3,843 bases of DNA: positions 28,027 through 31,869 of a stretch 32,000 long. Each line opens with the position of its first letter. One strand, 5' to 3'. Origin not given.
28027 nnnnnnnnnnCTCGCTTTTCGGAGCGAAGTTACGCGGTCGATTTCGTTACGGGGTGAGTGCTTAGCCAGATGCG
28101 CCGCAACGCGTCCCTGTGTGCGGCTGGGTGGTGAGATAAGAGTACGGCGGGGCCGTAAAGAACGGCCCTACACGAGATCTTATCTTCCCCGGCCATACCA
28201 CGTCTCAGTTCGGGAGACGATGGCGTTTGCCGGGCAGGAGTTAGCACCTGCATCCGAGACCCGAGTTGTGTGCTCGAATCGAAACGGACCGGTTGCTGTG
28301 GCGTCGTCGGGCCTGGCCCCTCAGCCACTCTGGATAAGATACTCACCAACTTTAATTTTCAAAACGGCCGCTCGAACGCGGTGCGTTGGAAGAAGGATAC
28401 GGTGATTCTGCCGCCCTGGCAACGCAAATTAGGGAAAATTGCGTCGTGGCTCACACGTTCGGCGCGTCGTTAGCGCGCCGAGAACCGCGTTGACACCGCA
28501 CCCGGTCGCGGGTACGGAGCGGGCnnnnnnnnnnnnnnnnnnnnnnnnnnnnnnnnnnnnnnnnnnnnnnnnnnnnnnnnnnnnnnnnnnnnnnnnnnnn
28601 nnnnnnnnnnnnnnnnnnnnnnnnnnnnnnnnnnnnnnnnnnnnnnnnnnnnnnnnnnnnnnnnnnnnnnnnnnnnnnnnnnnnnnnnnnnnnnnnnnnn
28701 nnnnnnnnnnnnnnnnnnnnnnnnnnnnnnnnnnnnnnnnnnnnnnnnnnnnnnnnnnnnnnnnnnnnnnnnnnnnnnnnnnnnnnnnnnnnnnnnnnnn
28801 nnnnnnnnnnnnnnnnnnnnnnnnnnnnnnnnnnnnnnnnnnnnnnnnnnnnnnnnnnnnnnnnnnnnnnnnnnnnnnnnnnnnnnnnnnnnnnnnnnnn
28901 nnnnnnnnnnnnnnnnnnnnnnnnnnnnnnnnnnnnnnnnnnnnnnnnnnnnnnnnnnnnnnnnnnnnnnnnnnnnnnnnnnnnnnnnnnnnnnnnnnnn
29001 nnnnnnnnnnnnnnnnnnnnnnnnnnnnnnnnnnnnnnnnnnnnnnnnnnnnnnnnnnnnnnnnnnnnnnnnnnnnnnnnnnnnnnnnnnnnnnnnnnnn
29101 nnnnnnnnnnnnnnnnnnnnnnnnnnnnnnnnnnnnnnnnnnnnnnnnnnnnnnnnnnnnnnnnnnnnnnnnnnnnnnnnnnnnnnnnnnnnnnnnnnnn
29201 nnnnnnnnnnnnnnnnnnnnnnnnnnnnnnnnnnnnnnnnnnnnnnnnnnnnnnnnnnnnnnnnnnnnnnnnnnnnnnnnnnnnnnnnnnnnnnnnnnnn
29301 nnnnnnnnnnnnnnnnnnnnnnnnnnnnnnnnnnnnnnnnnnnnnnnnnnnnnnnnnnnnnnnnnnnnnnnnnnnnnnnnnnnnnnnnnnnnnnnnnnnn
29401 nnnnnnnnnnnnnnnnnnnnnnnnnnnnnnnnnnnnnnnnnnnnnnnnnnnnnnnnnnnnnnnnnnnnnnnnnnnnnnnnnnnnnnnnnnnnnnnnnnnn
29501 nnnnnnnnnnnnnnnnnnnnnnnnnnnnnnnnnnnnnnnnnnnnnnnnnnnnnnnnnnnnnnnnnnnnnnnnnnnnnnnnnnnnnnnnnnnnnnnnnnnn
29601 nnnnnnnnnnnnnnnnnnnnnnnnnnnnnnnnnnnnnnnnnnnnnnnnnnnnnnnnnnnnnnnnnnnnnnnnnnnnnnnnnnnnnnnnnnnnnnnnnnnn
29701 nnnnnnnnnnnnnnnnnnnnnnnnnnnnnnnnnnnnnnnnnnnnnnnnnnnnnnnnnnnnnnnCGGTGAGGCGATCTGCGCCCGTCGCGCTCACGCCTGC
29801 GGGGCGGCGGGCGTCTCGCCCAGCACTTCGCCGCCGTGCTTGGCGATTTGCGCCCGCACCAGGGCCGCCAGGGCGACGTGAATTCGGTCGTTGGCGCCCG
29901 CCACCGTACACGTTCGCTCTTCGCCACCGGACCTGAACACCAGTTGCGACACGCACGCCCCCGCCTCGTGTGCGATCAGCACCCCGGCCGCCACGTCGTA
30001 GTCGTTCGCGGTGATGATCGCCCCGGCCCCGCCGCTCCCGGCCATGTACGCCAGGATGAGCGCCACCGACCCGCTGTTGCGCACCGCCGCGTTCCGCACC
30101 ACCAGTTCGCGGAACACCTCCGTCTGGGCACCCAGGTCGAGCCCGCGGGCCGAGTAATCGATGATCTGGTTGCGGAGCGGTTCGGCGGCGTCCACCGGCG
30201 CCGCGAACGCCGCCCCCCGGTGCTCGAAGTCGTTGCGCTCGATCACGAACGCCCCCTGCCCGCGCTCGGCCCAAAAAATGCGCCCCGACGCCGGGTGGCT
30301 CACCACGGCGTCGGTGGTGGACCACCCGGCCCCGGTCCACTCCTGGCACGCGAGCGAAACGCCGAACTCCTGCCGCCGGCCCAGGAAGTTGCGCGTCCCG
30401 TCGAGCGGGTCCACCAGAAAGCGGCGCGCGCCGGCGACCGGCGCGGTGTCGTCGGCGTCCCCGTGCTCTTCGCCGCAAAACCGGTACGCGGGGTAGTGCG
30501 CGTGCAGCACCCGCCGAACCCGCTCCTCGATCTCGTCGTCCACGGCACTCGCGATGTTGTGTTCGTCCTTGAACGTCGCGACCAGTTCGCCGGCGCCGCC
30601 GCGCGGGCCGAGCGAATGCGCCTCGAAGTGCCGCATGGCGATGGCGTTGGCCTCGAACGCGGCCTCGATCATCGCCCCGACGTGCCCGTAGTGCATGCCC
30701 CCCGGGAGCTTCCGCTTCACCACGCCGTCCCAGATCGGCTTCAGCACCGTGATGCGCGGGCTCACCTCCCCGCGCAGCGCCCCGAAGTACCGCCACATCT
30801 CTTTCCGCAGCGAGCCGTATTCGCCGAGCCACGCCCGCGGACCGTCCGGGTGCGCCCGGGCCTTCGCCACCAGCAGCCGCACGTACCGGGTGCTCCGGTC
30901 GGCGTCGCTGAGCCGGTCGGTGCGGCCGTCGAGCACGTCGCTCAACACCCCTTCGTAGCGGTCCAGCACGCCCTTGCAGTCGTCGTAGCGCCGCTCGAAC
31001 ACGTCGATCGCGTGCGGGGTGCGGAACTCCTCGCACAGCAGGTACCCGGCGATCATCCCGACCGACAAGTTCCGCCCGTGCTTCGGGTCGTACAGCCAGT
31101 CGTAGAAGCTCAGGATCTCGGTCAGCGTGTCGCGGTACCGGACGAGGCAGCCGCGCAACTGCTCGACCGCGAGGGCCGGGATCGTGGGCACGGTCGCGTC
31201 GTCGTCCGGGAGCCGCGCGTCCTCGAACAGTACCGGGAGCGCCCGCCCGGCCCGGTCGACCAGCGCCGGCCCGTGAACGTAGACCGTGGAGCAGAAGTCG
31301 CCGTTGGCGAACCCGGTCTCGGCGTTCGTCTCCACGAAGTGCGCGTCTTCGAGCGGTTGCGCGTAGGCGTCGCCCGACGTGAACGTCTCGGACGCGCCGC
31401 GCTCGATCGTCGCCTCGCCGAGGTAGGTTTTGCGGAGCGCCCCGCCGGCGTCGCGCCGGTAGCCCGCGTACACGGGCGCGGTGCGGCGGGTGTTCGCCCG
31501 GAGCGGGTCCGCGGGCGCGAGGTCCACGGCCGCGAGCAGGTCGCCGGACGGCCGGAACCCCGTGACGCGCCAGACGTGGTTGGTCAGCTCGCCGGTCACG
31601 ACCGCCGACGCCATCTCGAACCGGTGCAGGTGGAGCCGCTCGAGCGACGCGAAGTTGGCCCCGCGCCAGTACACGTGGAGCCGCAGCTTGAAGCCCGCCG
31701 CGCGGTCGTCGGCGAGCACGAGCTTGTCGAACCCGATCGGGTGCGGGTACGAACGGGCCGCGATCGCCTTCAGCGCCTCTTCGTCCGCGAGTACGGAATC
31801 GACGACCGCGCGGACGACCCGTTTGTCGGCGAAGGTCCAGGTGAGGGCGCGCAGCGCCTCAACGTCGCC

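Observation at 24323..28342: Riboswitch-controlled ThrC-like / MoaD-like / E1 operon: candidate sulfur-carrier-protein route to homocysteine with extra unassigned components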

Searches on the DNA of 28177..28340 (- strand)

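Call 50: build_rna_model(alignment_id=A4)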
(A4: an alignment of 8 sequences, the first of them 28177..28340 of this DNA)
Model R1 built from alignment A4 (8 sequences, 203 columns); structure: RNAalifold consensus.
model positions 118; base pairs 29; branch points 2; effective number of sequences 1.48; information 0.59 bits per position. Calibrated on 0.2 Mb of random sequence (short: E-values are rough).
structure used (alignment columns):
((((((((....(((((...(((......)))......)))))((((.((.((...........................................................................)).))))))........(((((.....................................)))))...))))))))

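Call 51: search_with_rna_model(model_id=R1, sources=[L001, L003, L005, L006, L007, L008, L009, L010, L011, L012, L013, L014, L015, L016, L017, L018, L019, L020, L021, L022, L023, L024, L025, L026, L027, L028, L029, L030, L031, L032, L033, L034, L035, L036, L037, L038, L039, L040, L041, L042, L043, L044, L045, L046, L047, L048, L049, L050, L051, L052, L053, L054, L055, L056, L057, L058, L059, L060, L061, L062, L063, L064, L065, L066, L067, L068, L069, L070, L071, L072, L073, L074, L075, L076, L077, L078, L079, L080, L081, L082, L083, L084, L085, L086, L087], max_evalue=0.01)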
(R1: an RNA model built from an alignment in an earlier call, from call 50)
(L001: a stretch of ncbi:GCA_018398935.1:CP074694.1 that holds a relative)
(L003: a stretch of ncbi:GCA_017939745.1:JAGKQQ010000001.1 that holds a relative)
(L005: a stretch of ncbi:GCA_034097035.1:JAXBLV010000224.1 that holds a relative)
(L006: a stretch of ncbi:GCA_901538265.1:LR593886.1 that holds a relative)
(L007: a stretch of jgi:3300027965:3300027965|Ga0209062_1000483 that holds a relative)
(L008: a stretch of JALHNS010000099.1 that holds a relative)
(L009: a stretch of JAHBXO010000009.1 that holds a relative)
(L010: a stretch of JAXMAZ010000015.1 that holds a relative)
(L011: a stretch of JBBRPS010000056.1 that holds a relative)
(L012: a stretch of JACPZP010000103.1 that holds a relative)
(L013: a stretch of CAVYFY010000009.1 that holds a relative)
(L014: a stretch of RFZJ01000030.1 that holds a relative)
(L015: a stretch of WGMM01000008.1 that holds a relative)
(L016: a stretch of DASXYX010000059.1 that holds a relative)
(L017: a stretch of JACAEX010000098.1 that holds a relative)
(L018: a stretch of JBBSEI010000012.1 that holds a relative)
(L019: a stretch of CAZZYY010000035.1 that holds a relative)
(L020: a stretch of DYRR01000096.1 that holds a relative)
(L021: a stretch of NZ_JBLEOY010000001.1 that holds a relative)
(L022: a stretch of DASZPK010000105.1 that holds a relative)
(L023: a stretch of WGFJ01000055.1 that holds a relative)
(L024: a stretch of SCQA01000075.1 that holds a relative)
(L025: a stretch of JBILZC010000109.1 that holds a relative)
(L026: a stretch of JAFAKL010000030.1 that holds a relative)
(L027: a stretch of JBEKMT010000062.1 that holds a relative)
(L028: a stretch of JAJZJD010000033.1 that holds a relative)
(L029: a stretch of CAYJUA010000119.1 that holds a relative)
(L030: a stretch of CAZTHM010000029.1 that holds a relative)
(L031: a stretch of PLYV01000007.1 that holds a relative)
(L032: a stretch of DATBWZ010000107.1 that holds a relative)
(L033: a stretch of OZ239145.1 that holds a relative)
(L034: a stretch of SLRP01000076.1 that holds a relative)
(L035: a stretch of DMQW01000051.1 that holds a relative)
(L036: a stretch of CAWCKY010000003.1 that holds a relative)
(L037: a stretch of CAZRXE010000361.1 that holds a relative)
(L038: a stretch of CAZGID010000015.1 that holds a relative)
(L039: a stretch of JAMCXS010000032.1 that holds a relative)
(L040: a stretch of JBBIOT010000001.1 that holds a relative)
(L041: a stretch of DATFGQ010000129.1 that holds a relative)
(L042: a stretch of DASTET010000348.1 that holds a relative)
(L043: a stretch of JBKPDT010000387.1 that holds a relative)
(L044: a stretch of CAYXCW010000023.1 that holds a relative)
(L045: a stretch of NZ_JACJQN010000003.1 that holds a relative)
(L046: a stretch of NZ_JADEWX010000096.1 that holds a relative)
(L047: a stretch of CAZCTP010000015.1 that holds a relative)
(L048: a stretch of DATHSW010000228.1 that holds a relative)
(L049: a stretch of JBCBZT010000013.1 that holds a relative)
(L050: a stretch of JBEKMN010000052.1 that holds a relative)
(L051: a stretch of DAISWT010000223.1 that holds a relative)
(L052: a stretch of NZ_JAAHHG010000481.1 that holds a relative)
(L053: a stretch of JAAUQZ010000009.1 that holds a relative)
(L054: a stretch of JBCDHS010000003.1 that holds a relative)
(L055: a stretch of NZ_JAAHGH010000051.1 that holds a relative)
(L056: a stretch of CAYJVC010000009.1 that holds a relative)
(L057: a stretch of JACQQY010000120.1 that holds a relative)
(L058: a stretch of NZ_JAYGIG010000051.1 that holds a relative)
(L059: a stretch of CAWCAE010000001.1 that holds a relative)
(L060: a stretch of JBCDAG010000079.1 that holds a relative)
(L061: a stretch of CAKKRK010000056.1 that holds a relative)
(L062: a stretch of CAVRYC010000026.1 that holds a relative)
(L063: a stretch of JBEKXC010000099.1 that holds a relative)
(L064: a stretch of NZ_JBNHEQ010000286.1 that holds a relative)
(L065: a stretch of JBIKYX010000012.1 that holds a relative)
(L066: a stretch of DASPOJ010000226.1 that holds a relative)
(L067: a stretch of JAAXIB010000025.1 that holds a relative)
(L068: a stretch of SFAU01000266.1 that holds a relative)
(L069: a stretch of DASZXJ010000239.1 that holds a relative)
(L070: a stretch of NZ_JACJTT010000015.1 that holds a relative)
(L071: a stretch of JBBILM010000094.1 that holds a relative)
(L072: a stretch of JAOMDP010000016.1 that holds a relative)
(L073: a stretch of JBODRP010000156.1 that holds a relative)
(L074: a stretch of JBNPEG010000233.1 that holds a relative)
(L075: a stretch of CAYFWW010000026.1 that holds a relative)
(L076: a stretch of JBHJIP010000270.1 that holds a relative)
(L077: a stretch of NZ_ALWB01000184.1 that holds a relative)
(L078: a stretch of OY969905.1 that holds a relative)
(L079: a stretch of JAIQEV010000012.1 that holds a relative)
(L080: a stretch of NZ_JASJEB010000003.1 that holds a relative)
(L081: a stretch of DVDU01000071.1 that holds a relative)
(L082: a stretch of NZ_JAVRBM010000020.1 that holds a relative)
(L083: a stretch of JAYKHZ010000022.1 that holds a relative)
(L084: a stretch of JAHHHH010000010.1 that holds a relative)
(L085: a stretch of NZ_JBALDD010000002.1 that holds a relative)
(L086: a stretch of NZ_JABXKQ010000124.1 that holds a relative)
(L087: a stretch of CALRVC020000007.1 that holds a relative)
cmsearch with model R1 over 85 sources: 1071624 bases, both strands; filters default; matches with E-value up to 0.01: 36.
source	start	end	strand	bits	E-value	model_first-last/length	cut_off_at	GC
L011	2836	2947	+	116.2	2.4e-24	1-118/118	no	0.61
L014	6328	6445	+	112.8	1.6e-23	1-118/118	no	0.56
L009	6761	6890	+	111.5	3.2e-23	1-118/118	no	0.6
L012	6686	6852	+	105.1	1.1e-21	1-118/118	no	0.55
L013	6808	6915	+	103.7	2.3e-21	1-118/118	no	0.56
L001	7730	7859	+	102.2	5.2e-21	1-118/118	no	0.55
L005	3986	4149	+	101.9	6e-21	1-118/118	no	0.62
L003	7687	7852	+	100.9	1.1e-20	1-118/118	no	0.63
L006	2451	2616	+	100.8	1.1e-20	1-118/118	no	0.64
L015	6684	6813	+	98.8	3.4e-20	1-118/118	no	0.57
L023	6809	6921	+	98.5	3.9e-20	1-118/118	no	0.58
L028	4844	4948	+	97.4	7e-20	1-118/118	no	0.45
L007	1093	1252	+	95.7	1.9e-19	1-118/118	no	0.59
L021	6802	6900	+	95.3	2.3e-19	1-118/118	no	0.47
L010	6677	6829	+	93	8.1e-19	1-118/118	no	0.69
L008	4087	4245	+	92.6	1e-18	1-118/118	no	0.64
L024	4502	4620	+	91.4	1.9e-18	1-118/118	no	0.48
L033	6760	6893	+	90.8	2.6e-18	1-118/118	no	0.57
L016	6790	6906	+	90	4.1e-18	1-118/118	no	0.54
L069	6742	6845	+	88.7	8.2e-18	1-118/118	no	0.54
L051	1589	1700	+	86.5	2.8e-17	1-118/118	no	0.64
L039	6762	6872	+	84.2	1e-16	1-118/118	no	0.6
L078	6727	6840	+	83.5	1.4e-16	1-118/118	no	0.66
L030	6746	6855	+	83.5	1.4e-16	1-118/118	no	0.68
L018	6805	6925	+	81.1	5.3e-16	1-118/118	no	0.64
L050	4390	4499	+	80.9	6.1e-16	1-118/118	no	0.62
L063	6749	6862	+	80.1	9.5e-16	1-118/118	no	0.58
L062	4722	4835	+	79.3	1.4e-15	1-118/118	no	0.59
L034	288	408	+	79.2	1.5e-15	1-118/118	no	0.56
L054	6756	6875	+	74.6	1.9e-14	1-118/118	no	0.62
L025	1546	1695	+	72.8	5.1e-14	1-118/118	no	0.56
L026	6817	6933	+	72.6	5.5e-14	1-118/118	no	0.58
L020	6766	6898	+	72.5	6.1e-14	1-118/118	no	0.65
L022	6769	6903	+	68.7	4.7e-13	1-118/118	no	0.59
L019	1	133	+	68.6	5.1e-13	2-118/118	5'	0.65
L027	6775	6893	+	67.7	8.4e-13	1-118/118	no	0.5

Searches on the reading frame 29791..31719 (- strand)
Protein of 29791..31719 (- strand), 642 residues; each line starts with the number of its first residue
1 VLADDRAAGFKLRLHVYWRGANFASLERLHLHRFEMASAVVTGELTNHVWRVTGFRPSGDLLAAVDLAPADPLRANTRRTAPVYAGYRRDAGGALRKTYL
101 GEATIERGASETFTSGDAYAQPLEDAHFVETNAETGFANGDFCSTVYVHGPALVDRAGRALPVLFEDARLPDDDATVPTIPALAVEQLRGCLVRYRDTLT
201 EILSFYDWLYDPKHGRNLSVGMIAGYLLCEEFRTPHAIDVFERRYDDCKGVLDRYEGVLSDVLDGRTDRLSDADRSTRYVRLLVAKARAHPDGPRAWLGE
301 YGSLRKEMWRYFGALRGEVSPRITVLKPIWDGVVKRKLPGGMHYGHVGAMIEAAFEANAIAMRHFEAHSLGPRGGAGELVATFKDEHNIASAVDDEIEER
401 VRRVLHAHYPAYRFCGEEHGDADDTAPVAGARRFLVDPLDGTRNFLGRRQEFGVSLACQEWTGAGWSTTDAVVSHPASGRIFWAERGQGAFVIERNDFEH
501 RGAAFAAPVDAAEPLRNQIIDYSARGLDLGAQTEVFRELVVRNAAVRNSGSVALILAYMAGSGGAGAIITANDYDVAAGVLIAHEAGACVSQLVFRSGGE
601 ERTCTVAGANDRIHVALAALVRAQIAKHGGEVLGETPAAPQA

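Call 61: search_protein_families(library=pfam, proteins=[window:29791-31719:-], max_evalue=0.001)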
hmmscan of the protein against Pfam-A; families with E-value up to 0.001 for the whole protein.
window:29791-31719:- (642 aa): 1 family
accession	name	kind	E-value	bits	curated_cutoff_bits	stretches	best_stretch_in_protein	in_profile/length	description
PF00459.30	Inositol_P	-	1.8e-28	100.2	27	1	351-622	10-267/271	Inositol monophosphatase family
